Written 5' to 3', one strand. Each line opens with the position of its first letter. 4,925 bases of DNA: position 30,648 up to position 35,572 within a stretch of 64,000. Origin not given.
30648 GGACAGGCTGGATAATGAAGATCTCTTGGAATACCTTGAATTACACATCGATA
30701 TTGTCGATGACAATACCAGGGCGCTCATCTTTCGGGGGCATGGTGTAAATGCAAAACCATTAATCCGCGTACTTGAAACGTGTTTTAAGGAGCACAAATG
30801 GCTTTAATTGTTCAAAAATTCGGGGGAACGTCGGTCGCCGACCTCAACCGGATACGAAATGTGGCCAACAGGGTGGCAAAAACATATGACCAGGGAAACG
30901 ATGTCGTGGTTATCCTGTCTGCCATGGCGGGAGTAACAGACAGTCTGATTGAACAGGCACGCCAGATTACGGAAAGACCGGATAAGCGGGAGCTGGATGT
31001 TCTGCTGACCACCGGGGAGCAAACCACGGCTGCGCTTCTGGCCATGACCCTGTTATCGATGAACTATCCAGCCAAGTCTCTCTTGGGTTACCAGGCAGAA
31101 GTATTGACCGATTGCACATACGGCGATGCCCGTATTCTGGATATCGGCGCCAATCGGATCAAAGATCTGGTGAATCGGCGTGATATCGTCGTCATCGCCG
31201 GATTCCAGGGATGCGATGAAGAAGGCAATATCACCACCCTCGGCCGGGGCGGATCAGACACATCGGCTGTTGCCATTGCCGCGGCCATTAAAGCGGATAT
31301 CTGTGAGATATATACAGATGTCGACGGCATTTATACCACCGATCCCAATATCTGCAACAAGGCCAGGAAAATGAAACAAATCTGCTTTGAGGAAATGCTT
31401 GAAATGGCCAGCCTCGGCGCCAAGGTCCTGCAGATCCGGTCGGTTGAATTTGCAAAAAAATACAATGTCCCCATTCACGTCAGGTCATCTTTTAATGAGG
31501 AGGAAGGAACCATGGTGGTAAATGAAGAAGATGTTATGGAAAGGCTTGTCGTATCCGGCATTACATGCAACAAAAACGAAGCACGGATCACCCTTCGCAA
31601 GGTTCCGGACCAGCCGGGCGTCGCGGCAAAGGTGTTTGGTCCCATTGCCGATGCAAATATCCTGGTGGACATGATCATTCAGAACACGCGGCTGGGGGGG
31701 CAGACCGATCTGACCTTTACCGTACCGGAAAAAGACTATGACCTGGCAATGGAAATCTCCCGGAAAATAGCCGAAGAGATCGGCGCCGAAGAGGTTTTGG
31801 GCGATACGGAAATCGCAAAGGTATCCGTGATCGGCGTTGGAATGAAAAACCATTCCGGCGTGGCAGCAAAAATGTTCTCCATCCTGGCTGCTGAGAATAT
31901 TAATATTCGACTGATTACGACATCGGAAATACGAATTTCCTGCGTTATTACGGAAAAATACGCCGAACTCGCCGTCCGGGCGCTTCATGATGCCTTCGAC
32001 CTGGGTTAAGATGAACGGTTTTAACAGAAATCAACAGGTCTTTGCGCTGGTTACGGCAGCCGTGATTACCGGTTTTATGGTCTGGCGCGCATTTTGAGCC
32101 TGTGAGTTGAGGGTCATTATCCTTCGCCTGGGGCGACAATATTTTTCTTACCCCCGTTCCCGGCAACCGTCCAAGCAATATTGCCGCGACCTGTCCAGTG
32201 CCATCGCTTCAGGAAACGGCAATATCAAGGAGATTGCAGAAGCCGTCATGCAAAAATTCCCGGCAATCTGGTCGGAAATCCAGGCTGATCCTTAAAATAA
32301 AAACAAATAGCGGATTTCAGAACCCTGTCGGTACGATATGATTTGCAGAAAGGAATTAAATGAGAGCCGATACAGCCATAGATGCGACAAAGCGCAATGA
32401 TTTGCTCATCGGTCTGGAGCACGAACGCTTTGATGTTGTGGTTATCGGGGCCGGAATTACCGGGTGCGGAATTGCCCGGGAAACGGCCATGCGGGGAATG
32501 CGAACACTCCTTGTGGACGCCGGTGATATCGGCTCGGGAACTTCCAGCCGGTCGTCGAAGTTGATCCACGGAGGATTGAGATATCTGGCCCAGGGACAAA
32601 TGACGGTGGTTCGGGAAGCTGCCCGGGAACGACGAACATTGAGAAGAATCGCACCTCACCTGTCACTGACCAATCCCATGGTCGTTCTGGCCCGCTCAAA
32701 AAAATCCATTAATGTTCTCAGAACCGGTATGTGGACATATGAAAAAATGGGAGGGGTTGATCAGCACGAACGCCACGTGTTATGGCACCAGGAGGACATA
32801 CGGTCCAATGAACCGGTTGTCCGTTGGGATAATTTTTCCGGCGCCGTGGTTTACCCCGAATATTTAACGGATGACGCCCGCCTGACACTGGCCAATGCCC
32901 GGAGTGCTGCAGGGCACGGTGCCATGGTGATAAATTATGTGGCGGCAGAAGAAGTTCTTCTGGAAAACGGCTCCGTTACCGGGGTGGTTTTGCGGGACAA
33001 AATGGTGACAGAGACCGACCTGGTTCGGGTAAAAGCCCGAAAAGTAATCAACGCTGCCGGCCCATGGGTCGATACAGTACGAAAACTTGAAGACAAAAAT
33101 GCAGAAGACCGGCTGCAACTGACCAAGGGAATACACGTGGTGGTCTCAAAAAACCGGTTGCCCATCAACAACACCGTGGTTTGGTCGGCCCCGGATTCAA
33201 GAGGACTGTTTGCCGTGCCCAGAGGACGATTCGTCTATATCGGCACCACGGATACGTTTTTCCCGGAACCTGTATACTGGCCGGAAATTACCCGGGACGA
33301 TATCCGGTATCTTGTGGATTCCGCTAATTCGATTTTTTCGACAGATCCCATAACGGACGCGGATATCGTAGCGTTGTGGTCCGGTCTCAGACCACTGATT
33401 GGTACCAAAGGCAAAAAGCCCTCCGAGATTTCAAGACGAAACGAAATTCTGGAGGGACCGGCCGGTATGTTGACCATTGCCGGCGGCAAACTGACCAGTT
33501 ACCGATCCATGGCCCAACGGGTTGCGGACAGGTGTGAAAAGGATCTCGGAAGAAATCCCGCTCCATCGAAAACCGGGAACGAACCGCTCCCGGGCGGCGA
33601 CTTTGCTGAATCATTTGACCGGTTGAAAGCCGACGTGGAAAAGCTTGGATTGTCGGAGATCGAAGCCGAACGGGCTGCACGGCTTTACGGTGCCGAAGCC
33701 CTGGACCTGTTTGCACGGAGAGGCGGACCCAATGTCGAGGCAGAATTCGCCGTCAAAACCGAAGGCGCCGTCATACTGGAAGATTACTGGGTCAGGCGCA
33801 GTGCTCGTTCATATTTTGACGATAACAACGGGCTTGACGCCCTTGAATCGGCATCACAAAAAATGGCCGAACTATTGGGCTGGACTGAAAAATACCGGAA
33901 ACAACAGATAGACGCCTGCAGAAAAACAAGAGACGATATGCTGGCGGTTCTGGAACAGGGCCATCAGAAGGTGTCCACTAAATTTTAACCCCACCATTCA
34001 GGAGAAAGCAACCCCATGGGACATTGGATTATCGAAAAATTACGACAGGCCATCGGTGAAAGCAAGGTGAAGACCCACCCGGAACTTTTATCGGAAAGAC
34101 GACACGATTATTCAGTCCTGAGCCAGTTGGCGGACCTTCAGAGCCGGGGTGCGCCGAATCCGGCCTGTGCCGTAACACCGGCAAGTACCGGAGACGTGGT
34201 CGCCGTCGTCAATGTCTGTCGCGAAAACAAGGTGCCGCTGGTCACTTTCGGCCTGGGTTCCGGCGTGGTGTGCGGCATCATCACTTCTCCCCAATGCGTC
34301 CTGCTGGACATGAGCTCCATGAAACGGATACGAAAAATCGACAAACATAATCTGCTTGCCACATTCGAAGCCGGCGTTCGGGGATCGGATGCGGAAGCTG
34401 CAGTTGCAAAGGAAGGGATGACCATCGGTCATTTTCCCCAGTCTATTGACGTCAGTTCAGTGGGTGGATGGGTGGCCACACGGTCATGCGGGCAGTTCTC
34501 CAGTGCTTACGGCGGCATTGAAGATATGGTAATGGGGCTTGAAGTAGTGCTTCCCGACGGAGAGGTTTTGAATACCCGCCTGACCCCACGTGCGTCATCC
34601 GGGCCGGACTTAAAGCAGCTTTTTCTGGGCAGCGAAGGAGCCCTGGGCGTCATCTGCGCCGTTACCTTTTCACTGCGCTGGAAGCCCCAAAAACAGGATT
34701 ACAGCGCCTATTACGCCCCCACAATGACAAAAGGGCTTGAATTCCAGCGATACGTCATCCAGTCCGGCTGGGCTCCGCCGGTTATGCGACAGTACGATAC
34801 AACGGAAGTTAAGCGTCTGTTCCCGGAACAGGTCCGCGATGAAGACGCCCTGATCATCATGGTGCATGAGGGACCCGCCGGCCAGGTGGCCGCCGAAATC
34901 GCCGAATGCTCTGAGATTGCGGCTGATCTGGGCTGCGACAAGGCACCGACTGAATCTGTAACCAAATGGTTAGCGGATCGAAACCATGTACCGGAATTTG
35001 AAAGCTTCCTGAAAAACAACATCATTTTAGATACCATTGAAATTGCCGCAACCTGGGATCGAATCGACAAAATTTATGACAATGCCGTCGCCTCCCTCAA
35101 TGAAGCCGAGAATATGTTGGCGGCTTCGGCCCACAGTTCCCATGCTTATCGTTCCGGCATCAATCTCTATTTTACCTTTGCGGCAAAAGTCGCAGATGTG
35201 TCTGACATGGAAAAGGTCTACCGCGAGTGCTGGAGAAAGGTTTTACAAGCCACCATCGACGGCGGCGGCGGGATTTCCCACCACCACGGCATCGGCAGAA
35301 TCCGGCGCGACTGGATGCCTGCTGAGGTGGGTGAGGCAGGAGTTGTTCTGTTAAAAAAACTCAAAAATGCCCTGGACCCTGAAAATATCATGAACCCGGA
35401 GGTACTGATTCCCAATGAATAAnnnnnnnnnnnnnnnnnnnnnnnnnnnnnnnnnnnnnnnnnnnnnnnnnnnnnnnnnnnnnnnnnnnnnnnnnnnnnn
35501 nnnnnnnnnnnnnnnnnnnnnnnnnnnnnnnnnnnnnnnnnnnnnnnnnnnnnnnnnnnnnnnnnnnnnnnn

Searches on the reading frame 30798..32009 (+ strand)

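Call 31: search_protein_families(library=pfam, proteins=[window:30798-32009:+], max_evalue=0.001)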
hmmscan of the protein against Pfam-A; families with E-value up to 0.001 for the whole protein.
window:30798-32009:+ (403 aa): 5 families
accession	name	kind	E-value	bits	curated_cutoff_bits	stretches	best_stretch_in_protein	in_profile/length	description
PF00696.33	AA_kinase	-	3e-51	174.9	24.9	1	3-230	2-234/234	Amino acid kinase family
PF22468.2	ACT_9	-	2.1e-37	127.1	27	2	342-400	1-61/61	ACT domain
PF13840.12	ACT_7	-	1.3e-20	73.5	27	1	338-398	5-65/65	ACT domain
PF01842.31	ACT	-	1.1e-17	63.8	27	2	266-320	3-60/66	ACT domain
PF22629.2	ACT_AHAS_ss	-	0.0005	20.6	27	0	349-382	5-41/67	AHAS small subunit-like ACT domain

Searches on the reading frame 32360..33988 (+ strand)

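Call 31: search_protein_families(library=pfam, proteins=[window:32360-33988:+], max_evalue=0.001)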
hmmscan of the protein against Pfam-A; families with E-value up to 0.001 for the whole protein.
window:32360-33988:+ (542 aa): 6 families
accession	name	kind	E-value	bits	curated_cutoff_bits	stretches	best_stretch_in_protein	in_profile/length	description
PF01266.30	DAO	-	1.4e-54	186.5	27.9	1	25-349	1-314/353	FAD dependent oxidoreductase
PF16901.10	DAO_C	-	2.2e-12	47.4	31.4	1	404-511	2-124/126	C-terminal domain of alpha-glycerophosphate oxidase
PF00890.30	FAD_binding_2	-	6.8e-08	32.6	20.4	1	25-242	1-211/414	FAD binding domain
PF05834.18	Lycopene_cycl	-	0.00027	20.6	23.4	0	25-56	1-34/380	Lycopene cyclase protein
PF13450.12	NAD_binding_8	-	0.00052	20.7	21.9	0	28-64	1-37/68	NAD(P)-binding Rossmann-like domain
PF01134.28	GIDA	-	0.00059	19.5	22.1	0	25-55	1-33/391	Glucose inhibited division protein A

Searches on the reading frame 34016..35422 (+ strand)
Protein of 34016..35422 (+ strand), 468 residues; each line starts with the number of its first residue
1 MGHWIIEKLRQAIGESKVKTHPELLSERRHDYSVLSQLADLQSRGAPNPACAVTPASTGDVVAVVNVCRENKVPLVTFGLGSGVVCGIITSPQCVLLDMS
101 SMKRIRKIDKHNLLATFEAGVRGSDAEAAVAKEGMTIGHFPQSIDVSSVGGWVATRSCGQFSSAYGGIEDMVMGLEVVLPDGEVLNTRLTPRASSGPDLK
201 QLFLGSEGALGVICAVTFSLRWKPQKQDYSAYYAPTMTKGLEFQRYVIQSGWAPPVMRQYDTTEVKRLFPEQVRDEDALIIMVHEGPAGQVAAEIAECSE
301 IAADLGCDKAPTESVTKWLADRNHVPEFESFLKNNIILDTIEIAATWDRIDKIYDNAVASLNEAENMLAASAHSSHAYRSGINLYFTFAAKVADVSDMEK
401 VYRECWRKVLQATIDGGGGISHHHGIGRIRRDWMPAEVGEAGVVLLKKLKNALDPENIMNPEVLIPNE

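Call 31: search_protein_families(library=pfam, proteins=[window:34016-35422:+], max_evalue=0.001)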
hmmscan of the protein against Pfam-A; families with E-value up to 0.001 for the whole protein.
window:34016-35422:+ (468 aa): 2 families
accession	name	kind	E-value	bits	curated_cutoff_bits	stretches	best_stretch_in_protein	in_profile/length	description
PF01565.28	FAD_binding_4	-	8.8e-39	132.8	26.4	1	49-187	1-138/139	FAD binding domain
PF02913.24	FAD-oxidase_C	-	1.5e-30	107.1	21.2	1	224-462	2-246/248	FAD linked oxidases, C-terminal domain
